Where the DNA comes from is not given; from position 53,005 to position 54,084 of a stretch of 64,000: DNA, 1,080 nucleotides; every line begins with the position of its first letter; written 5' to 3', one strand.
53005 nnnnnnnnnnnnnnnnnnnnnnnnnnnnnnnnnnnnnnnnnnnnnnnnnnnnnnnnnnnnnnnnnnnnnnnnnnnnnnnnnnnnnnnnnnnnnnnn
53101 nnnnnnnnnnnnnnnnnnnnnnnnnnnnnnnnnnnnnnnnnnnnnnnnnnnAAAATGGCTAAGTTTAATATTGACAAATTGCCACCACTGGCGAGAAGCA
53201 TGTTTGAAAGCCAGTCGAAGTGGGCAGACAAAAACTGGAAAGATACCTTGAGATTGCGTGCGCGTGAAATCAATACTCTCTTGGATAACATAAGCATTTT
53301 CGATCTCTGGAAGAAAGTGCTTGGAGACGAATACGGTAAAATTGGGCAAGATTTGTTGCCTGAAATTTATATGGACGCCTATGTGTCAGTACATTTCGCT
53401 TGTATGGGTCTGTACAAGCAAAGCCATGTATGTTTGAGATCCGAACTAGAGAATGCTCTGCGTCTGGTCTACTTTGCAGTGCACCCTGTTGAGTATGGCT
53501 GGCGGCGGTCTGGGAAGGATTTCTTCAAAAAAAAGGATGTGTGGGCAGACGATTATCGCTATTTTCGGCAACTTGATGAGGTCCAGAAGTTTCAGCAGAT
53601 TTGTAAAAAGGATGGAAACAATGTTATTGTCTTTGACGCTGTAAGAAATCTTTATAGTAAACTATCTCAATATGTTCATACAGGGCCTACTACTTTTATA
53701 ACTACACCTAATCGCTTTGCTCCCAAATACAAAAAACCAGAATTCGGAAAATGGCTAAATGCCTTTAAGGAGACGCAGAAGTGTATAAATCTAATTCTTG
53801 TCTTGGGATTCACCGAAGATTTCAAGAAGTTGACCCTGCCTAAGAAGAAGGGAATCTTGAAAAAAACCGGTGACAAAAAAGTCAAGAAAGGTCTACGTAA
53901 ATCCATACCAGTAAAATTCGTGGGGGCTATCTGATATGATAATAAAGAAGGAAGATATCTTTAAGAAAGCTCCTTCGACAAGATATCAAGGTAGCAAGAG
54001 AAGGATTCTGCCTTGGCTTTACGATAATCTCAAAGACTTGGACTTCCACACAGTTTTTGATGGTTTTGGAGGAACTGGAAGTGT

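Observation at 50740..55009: Candidate undescribed defence operon: GHKL ATPase + unknown + HEPN-like + adenine MTase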

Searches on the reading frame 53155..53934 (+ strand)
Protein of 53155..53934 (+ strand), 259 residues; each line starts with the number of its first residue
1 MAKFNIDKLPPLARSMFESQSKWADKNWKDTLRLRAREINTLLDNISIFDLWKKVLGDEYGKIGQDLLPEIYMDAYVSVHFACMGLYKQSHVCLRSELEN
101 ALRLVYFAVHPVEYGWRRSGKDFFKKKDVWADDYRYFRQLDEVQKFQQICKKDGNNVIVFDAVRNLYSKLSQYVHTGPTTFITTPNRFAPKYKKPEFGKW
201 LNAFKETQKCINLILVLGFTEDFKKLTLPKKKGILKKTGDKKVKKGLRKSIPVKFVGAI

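Call 4: search_protein_families(library=pfam, proteins=[window:53155-53934:+], max_evalue=0.1)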
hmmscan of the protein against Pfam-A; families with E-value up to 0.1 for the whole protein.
window:53155-53934:+ (259 aa): 2 families
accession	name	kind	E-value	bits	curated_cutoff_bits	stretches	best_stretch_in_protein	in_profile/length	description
PF18928.5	DUF5677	-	5.9e-05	23.6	27.1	1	121-181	106-155/166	Family of unknown function (DUF5677)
PF13479.12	AAA_24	-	0.00014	22.2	27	1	140-248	58-159/195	AAA domain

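Call 5: search_protein_families(library=padloc, proteins=[window:53155-53934:+], max_evalue=0.1)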
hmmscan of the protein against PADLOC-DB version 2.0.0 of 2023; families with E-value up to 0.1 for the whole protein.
window:53155-53934:+ (259 aa): 0 families

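Call 6: search_protein_families(library=ncbifam, proteins=[window:53155-53934:+], max_evalue=0.1)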
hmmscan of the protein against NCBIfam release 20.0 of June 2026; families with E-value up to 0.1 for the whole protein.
window:53155-53934:+ (259 aa): 0 families

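Call 8: search_protein_families(library=phrogs, proteins=[window:53155-53934:+], max_evalue=0.01)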
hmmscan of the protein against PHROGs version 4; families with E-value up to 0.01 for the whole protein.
window:53155-53934:+ (259 aa): 0 families

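Call 28: search_solved_structures(query=A3, max_evalue=10, show_alignments=2)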
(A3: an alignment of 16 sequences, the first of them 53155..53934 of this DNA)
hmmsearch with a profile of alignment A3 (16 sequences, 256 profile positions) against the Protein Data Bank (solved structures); distinct sequences matched with E-value up to 10: 1.
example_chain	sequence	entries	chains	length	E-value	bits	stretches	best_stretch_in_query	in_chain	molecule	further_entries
8yxk_A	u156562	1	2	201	3.4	10.2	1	162-202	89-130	Phage cell wall hydrolase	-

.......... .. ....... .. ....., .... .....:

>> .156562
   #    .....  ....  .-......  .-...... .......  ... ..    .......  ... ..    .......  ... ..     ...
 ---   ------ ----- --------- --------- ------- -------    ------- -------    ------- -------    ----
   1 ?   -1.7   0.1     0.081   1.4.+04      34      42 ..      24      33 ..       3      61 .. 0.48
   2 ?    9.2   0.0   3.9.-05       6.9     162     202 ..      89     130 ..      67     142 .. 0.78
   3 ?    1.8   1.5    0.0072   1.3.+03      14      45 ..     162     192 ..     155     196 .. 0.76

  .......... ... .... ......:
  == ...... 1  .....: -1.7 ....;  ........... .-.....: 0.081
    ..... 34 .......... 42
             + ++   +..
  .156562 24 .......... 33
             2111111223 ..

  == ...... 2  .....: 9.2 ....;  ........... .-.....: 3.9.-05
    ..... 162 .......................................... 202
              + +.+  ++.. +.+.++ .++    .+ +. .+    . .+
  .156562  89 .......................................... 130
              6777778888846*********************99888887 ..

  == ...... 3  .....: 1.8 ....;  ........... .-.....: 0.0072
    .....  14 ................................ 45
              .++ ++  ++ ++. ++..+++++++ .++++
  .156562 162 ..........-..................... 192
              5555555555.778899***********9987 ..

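Call 31: find_homologous_proteins(query=A3)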
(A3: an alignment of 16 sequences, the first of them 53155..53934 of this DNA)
Query A3 (16 sequences) (259 aa, profile of the alignment): 36 proteins with E <= 0.001 among 2343 candidates.
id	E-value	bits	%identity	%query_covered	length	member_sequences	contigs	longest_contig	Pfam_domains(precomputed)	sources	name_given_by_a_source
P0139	1.2e-104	367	90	100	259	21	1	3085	-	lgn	-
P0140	1.3e-102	361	48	85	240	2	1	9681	-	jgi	jgi:hypothetical protein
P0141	1.8e-102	360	50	100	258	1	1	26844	-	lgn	-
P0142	4.6e-102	359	83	100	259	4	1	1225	-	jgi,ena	-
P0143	1.0e-101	358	79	100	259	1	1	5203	-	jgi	-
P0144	1.6e-101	357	86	100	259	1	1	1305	PF13479.13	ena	-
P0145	4.4e-100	352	81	100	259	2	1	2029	PF18928.6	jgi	jgi:hypothetical protein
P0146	1.9e-99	350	75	100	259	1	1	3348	-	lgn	-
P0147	4.2e-99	349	42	95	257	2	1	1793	-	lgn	-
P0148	2.6e-98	347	78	100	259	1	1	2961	-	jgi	jgi:hypothetical protein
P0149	5.4e-98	346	47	100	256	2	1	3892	-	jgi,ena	-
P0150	2.7e-97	343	42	100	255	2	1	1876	-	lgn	-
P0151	7.3e-97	342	55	100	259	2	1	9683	-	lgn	-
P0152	3.4e-96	340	51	100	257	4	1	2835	-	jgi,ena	-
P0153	4.9e-96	339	59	100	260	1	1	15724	-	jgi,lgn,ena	-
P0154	1.4e-95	338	48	100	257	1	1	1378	PF18928.6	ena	-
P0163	4.8e-91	323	52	94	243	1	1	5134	PF18928.6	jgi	jgi:hypothetical protein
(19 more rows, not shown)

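Call 32: search_protein_families(library=pfam, proteins=[P0145, P0154], max_evalue=1)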
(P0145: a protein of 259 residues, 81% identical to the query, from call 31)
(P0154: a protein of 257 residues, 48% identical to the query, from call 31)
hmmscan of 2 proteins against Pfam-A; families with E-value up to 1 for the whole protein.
P0145 (259 aa): 2 families
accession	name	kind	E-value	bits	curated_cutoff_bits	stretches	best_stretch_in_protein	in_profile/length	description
PF18928.5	DUF5677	-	4.1e-05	24.1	27.1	1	124-181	109-155/166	Family of unknown function (DUF5677)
PF14892.11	PIRC1_2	-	0.23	12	27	1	141-194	36-87/103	Piercer of microtubule wall 1/2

P0154 (257 aa): 1 family
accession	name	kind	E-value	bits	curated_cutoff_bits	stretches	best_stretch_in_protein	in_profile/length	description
PF18928.5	DUF5677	-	2.5e-05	24.8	27.1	1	162-180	138-156/166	Family of unknown function (DUF5677)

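Call 44: predict_structure(alignment_id=A5)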
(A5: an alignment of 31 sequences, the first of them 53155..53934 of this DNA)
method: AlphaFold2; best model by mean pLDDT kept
length: 259 residues; sequences in the alignment: 31
mean_pLDDT: 86.8   pTM: 0.86
mean pLDDT of the five models: 86.8, 86.5, 86.5, 85.8, 84.1
residues with pLDDT >= 90: 127; 70-90: 103; 50-70: 29; < 50: 0
segments of 3 or more residues with pLDDT < 50: none
pLDDT, mean of each block of 10 residues (from residue 1): 86 87 92 95 91 85 89 97 92 96 93 83 65 90 93 89 92 68 66 90 95 95 90 85 86 63
secondary structure, 60 per line:
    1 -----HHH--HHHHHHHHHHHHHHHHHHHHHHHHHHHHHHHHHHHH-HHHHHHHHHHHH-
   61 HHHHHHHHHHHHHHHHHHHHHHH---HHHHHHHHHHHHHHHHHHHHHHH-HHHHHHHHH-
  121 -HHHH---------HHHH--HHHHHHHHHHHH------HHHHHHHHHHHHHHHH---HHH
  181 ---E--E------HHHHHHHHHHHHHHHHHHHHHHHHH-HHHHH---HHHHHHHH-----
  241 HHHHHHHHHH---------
elements in order: H11-46 H48-59 H61-83 H87-109 H111-119 H122-125 H135-138 H141-152 H159-174 H194-218 H220-224 H228-235 H241-250

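Call 47: fold_search(model_id=the predicted structure, library=pdb)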
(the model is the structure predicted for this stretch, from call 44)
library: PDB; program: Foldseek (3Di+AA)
matches with E <= 10: 85; with E <= 0.001: 0
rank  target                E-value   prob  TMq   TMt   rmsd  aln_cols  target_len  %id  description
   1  3o42_A                9.8e-01  0.35  0.27  0.33  11.1       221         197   10  Complex of an alpha/beta-peptide based on the gp41 CHR domain bound to gp41-5 (released 2011-08-24)
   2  3mk4_A                1.6e+00  0.05  0.14  0.13  22.9       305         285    9  X-Ray structure of human PEX3 in complex with a PEX19 derived peptide (released 2010-06-30)
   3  4wyv_B                1.6e+00  0.08  0.16  0.18  16.4       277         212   12  Crystal Structure of Human Translin in Open Conformation (released 2014-11-26)
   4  4tql_B                1.6e+00  0.07  0.15  0.16  33.9       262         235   12  Computationally designed three helix bundle (released 2014-10-15)
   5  5xg2                  2.2e+00  0.07  0.17  0.18  42.7       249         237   12  Crystal structure of a coiled-coil segment (residues 345-468 and 694-814) of Pyrococcus yayanosii Smc (released 2017-06-07)
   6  8s2p_AAA              2.4e+00  0.06  0.13  0.16  24.8       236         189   10  Crystal structure of Borrelia burgdorferi paralogous family 12 outer surface protein BBH37 (space group p21) (released 2025-03-05)
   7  4pho_B                2.5e+00  0.03  0.12  0.11  28.5       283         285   12  ClyA CC6/264 ox (2-303) (released 2014-09-24)
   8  4wyv_D                2.6e+00  0.08  0.16  0.19  15.8       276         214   10  Crystal Structure of Human Translin in Open Conformation (released 2014-11-26)
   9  3tdp_B                2.9e+00  0.06  0.18  0.18  17.2       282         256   12  Crystal structure of HSC at pH 4.5 (released 2012-03-07)
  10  4phq_B                3.0e+00  0.03  0.13  0.12  28.6       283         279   12  ClyA CC6/264 ox (6-303) (released 2014-09-24)
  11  4pho_A                3.1e+00  0.06  0.17  0.15  27.1       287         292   10  ClyA CC6/264 ox (2-303) (released 2014-09-24)
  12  4bej_B                3.1e+00  0.05  0.18  0.11  31.2       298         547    8  Nucleotide-free Dynamin 1-like protein (DNM1L, DRP1, DLP1) (released 2013-04-24)
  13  4nqf_B                3.3e+00  0.38  0.27  0.43   9.6       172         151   13  Crystal structure of HEPN domain protein (released 2014-03-26)
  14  4nqf_A                3.4e+00  0.38  0.31  0.50   7.1       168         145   13  Crystal structure of HEPN domain protein (released 2014-03-26)
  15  3o3x                  3.4e+00  0.15  0.27  0.32  10.6       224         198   10  Crystal structure of gp41-5, a single-chain 5-helix-bundle based on HIV gp41 (released 2011-07-27)
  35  2q00_A                5.7e+00  0.28  0.29  0.53   7.1       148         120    9  Crystal structure of the P95883_SULSO protein from Sulfolobus solfataricus. NESG target SsR10. (released 2007-05-29)
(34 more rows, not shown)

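Call 52: search_protein_families(library=pfam, alignment_id=A5, max_evalue=1)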
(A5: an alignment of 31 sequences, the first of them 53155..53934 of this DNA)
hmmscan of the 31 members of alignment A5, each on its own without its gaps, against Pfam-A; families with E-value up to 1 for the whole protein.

A. member 1, window:53155-53934:+ (259 aa): 2 families
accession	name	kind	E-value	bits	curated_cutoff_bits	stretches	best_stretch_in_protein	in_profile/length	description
PF18928.5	DUF5677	-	5.9e-05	23.6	27.1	1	121-181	106-155/166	Family of unknown function (DUF5677)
PF13479.12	AAA_24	-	0.00014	22.2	27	1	140-248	58-159/195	AAA domain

B. families by the number of members that match (of 31 scanned): 27 families (the first 25 are shown)
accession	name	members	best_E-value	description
PF18928.5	DUF5677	24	1.5e-05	Family of unknown function (DUF5677)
PF13479.12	AAA_24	4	0.00014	AAA domain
PF13864.11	Enkurin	2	0.017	Calmodulin-binding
PF02353.26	CMAS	1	7.7e-05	Mycolic acid cyclopropane synthetase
PF01582.25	TIR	1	0.01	TIR domain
PF22732.2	MSL3_chromo-like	1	0.014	MSL3 chromodomain-like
PF16020.10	Deltameth_res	1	0.021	Deltamethrin resistance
PF09763.15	Sec3_CC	1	0.026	Exocyst complex component Sec3, coiled-coil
PF08800.15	BT4734-like_N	1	0.032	BT4734-like, N-terminal domain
PF05650.16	DUF802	1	0.034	Domain of unknown function (DUF802)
PF04799.18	Fzo_mitofusin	1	0.043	fzo-like conserved region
PF01062.27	Bestrophin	1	0.07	Bestrophin, RFP-TM, chloride channel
PF14921.11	APCDDC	1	0.077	Adenomatosis polyposis coli down-regulated 1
PF01286.23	XPA_N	1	0.083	XPA protein N-terminal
PF23118.1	zf-C2H2_STOP2_C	1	0.09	STOP2-like, C2H2-type zinc finger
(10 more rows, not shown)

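Call 60: search_dna_similar(query=window:53155-53934:+, collection=plasmids, mode=protein, max_rows=15, max_evalue=0.01)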
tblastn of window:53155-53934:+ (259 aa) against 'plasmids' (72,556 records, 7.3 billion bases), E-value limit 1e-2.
No match.

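Call 61: fold_search(model_id=the predicted structure, library=viral)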
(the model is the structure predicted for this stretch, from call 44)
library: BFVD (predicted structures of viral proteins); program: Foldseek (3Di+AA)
matches with E <= 10: 139; with E <= 0.001: 0
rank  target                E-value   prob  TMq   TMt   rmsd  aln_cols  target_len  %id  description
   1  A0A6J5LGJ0            1.2e+00  0.09  0.17  0.09  22.3       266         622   15  Bacteriophage lambda, GpH, tail tape measure, C-terminal [uncultured Caudovirales phage]
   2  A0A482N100            1.3e+00  0.07  0.16  0.12  19.5       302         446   12  Baseplate hub subunit, tail length determinator [Escherichia phage vB_EcoM_MM02]
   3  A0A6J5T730            1.3e+00  0.11  0.21  0.15  21.2       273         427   14  Uncharacterized protein [uncultured Caudovirales phage]
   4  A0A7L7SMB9            1.6e+00  0.10  0.15  0.16  22.3       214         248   10  (no name in the UniProt tables at hand)
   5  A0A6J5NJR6            1.7e+00  0.06  0.16  0.11  19.5       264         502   14  Phage-like element PBSX protein, XkdF [uncultured Caudovirales phage]
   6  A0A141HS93            1.8e+00  0.08  0.18  0.07  24.5       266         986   11  (no name in the UniProt tables at hand)
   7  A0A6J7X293            1.9e+00  0.06  0.15  0.09  23.1       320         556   10  Caudovirus, tape measure, N-terminal [uncultured Caudovirales phage]
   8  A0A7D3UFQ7            2.1e+00  0.15  0.23  0.28  19.5       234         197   11  (no name in the UniProt tables at hand)
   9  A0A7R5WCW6            2.1e+00  0.05  0.14  0.12  23.4       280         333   12  ribonucleoside-diphosphate reductase [Diachasmimorpha longicaudata entomopoxvirus]
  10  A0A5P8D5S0            2.3e+00  0.10  0.22  0.13  24.6       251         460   10  (no name in the UniProt tables at hand)
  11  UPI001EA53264         2.3e+00  0.10  0.19  0.09  18.2       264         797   11  (no name look-up for this kind of identifier)
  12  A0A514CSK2            2.3e+00  0.04  0.13  0.14  21.5       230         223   10  DnaJ-like chaperone protein [Achromobacter phage Motura]
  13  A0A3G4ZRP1            2.4e+00  0.08  0.17  0.07  19.3       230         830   12  Patatin [Dasosvirus sp.]
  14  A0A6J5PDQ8            2.4e+00  0.03  0.12  0.06  20.7       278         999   14  LT_GEWL domain containing protein [uncultured Caudovirales phage]
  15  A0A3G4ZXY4            2.5e+00  0.04  0.15  0.10  28.6       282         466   11  Uncharacterized protein [Edafosvirus sp.]
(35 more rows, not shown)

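Call 73: search_protein_representatives(alignment_id=A5)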
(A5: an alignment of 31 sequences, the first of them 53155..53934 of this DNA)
Query: 31 sequences, 260 profile positions. Proteins with E-value up to 0.001 (for the whole library): 753; up to 1e-10: 172; up to 1e-30: 37. The best 150 are listed.
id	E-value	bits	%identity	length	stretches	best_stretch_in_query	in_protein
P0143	2.3e-116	404.0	-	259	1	1-260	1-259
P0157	6.1e-113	392.8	-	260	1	1-260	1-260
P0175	2.1e-110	384.5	-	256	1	1-260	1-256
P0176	6.6e-97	340.3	-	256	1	5-253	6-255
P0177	8.6e-94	330.0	-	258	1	1-260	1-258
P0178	4.4e-86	304.8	-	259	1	3-254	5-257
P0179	1.9e-81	289.6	-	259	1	2-259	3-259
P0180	3.3e-77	275.7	-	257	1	7-254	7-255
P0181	3.5e-77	275.6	-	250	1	3-250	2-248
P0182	1.5e-75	270.3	-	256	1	13-253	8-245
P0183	2.0e-71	256.7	-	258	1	2-250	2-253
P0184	1.7e-70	253.7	-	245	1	11-255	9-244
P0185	2.0e-70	253.5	-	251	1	12-252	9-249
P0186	6.6e-70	251.8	-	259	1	1-250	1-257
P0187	9.2e-70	251.3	-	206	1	3-199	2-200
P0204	1.8e-41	158.6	-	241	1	35-240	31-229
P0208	8.5e-32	126.8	-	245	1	10-253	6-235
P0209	2.3e-29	118.9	-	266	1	14-245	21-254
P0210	3.9e-29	118.1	-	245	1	12-253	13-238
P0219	2.0e-22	96.1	-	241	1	28-238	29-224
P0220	2.5e-21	92.6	-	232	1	11-237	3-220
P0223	3.1e-20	89.0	-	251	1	11-253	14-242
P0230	1.5e-18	83.4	-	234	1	39-246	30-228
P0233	3.0e-18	82.5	-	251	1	7-255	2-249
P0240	1.3e-17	80.3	-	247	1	18-243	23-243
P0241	1.7e-17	80.0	-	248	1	9-255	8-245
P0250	2.3e-16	76.3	-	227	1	21-241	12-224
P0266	2.2e-14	69.8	-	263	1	30-229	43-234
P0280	3.6e-13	65.8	-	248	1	71-240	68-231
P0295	3.2e-12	62.7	-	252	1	13-255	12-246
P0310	1.1e-11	60.9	-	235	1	13-231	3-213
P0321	2.7e-11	59.7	-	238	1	42-180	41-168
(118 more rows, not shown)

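Call 74: search_protein_families(library=pfam, proteins=[P0209, P0220, P0230, P0240, P0250, P0266, P0280, P0295, P0310, P0321], max_evalue=0.1)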
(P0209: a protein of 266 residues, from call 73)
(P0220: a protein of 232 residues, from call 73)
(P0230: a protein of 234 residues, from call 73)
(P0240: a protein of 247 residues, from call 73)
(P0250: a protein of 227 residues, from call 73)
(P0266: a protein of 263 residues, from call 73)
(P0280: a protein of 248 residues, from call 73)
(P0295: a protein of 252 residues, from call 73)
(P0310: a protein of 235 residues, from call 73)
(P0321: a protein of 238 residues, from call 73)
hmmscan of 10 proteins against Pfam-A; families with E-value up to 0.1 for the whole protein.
P0209 (266 aa): 1 family
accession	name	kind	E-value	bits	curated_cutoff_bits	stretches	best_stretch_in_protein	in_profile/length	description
PF18928.5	DUF5677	-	2.2e-07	31.5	27.1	1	82-183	7-111/166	Family of unknown function (DUF5677)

P0220 (232 aa): 2 families
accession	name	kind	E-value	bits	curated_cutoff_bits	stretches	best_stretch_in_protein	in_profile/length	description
PF18928.5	DUF5677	-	0.002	18.7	27.1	1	67-144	18-102/166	Family of unknown function (DUF5677)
PF08389.18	Xpo1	-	0.013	16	22.7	1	3-75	70-139/147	Exportin 1-like protein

P0230 (234 aa): 1 family
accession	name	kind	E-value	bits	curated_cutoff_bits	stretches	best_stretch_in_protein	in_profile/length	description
PF18928.5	DUF5677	-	0.034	14.6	27.1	1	65-115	15-67/166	Family of unknown function (DUF5677)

P0240 (247 aa): 1 family
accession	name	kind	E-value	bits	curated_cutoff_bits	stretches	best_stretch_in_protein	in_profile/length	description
PF18928.5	DUF5677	-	0.025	15.1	27.1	1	87-191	23-125/166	Family of unknown function (DUF5677)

P0250 (227 aa): 0 families

P0266 (263 aa): 1 family
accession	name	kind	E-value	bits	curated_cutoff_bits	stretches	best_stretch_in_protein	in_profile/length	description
PF18928.5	DUF5677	-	0.00038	21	27.1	1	82-125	11-54/166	Family of unknown function (DUF5677)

P0280 (248 aa): 1 family
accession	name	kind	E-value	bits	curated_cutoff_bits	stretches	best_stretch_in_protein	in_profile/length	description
PF20890.2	Dbr1_C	-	0.072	13.9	27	0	180-216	35-67/86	Dbr1, C-terminal domain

P0295 (252 aa): 2 families
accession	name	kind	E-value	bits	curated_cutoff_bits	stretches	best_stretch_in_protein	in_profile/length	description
PF18928.5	DUF5677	-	0.001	19.6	27.1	1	80-128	20-73/166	Family of unknown function (DUF5677)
PF10236.15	DAP3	-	0.085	12.5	23.1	0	178-247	162-230/311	Mitochondrial ribosomal death-associated protein 3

P0310 (235 aa): 0 families

P0321 (238 aa): 0 families

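Call 75: find_encoding_contigs(protein=P0209, flank=6000, max_places=3)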
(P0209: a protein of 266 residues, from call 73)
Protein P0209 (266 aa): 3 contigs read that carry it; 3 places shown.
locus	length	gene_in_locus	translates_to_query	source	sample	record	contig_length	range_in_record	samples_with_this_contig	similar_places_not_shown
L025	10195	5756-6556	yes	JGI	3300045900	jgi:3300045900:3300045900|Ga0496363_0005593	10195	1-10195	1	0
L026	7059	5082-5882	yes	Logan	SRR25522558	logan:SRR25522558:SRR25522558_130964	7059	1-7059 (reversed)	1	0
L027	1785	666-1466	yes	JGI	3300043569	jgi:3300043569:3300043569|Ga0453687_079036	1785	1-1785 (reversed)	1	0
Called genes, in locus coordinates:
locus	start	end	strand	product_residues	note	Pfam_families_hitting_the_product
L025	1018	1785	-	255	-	PF08939:Bles03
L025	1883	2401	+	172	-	-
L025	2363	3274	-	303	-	-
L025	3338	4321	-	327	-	PF04055:Radical_SAM (weak), PF20903:SPL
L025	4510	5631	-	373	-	PF20903:SPL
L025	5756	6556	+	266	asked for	PF18928:DUF5677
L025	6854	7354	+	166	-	-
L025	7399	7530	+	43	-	-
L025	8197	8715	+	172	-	-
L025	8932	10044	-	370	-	-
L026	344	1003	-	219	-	PF08939:Bles03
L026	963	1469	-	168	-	-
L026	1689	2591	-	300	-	-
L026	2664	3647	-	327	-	PF04055:Radical_SAM (weak), PF20903:SPL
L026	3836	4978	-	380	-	PF20903:SPL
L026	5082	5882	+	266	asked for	PF18928:DUF5677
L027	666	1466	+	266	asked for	PF18928:DUF5677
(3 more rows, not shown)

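Call 76: find_encoding_contigs(protein=P0208, flank=6000, max_places=2)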
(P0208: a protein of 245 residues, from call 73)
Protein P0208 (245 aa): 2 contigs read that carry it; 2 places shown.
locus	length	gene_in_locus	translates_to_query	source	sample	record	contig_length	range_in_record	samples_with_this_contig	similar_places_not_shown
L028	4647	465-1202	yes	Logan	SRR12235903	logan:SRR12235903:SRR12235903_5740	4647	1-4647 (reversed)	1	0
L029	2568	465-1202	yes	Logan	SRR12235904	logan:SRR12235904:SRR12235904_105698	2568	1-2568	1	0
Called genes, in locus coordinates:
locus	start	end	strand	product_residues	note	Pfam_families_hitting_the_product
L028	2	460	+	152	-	?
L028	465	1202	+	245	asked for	-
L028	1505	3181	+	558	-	-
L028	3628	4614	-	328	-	PF05048:NosD, PF13229:Beta_helix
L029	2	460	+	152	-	?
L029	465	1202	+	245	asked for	-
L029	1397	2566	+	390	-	?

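Call 77: find_encoding_contigs(protein=P0223, flank=6000, max_places=2)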
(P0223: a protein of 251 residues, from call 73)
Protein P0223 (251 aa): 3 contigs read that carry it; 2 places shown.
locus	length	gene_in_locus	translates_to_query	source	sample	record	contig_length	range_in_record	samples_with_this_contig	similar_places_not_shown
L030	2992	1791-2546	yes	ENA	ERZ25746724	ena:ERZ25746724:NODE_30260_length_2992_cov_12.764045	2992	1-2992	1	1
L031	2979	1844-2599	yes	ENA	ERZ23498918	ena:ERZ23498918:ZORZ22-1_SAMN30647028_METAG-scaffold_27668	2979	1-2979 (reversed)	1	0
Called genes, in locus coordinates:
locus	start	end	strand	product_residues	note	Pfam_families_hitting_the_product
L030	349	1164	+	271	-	PF00142:Fer4_NifH (weak), PF01656:CbiA, PF02374:ArsA_ATPase (weak), PF09140:MipZ (faint), PF10609:ParA (weak), PF13614:AAA_31, PF06564:CBP_BcsQ (weak)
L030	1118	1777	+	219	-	-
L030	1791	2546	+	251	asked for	-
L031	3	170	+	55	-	?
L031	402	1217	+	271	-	PF00142:Fer4_NifH (weak), PF01656:CbiA, PF02374:ArsA_ATPase (weak), PF06564:CBP_BcsQ (faint), PF09140:MipZ (faint), PF10609:ParA (weak), PF13614:AAA_31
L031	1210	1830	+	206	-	-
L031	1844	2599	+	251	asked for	-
